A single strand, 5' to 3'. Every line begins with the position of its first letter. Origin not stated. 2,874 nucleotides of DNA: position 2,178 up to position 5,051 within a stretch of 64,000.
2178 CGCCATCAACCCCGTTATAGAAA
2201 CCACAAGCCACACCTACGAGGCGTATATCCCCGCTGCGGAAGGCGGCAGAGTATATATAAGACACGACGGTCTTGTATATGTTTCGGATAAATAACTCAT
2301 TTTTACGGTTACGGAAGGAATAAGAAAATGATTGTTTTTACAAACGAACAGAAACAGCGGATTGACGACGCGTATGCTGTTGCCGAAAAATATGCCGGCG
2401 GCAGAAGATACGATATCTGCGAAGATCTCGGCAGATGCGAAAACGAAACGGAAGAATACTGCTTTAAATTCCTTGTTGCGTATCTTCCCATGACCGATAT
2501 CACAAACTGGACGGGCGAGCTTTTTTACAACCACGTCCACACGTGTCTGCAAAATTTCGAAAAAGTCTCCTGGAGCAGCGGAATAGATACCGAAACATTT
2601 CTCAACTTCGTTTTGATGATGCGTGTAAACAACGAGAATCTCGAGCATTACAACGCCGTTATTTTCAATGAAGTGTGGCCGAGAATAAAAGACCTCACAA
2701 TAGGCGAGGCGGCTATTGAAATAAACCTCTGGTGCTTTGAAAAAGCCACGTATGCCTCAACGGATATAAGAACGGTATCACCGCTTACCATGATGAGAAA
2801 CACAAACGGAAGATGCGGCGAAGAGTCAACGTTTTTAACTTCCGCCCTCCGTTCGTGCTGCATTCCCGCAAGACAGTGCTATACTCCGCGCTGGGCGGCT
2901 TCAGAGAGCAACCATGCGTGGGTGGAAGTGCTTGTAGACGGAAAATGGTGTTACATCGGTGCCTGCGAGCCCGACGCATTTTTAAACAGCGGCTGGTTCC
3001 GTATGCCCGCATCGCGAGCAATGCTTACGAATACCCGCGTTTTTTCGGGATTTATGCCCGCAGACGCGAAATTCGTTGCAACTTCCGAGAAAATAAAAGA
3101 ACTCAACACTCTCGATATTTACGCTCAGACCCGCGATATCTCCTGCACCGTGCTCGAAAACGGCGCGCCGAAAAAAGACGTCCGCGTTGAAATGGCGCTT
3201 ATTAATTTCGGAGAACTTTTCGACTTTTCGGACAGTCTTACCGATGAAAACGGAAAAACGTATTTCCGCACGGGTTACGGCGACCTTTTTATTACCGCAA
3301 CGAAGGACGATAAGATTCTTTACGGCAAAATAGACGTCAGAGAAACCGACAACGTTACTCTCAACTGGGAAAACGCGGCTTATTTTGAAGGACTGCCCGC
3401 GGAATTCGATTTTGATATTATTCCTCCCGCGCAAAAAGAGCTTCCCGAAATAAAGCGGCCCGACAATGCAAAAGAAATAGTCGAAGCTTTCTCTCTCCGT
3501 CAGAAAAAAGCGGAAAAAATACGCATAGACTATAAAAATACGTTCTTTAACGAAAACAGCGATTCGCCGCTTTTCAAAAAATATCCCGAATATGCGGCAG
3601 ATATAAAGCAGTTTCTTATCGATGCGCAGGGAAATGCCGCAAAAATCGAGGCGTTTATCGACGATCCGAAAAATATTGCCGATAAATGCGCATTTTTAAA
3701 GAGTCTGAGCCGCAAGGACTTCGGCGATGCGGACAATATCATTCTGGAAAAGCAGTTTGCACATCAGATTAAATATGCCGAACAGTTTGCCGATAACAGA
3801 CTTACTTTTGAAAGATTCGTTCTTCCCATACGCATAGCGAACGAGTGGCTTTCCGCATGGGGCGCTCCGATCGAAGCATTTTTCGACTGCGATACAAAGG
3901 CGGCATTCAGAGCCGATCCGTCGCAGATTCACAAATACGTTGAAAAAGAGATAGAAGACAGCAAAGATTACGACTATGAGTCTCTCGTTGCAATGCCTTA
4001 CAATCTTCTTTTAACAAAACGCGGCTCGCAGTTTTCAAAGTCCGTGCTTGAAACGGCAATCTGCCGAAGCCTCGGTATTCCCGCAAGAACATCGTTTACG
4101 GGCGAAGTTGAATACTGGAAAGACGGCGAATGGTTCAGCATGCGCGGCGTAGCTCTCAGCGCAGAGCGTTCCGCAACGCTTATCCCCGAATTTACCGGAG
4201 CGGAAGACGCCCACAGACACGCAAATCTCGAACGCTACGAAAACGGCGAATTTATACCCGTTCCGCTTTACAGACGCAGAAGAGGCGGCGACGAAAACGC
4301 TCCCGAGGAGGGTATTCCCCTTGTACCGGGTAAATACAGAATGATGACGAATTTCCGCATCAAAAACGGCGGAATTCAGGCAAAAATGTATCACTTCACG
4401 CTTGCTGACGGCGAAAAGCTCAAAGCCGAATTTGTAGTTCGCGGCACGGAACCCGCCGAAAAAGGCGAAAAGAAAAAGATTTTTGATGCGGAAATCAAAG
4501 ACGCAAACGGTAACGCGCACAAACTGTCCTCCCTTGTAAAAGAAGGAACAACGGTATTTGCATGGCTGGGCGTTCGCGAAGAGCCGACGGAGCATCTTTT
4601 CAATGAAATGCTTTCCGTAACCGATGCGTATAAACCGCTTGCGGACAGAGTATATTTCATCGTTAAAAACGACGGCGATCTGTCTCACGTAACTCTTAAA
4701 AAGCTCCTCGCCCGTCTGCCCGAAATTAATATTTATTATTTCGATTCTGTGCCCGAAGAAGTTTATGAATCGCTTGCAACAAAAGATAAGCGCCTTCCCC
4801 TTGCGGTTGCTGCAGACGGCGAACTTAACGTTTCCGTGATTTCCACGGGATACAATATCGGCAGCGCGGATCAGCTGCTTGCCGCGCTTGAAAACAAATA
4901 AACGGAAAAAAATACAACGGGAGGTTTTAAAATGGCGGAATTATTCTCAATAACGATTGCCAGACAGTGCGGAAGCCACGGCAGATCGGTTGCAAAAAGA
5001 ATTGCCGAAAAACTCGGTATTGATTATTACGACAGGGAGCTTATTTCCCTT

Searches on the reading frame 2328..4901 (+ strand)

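Call 41: search_protein_families(library=pfam, proteins=[window:2328-4901:+], max_evalue=0.001)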
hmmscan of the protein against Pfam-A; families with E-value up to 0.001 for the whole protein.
window:2328-4901:+ (857 aa): 1 family
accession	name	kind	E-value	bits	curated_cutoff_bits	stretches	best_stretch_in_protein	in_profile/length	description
PF01841.26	Transglut_core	-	1.4e-21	77.2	23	2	126-209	15-105/108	Transglutaminase-like superfamily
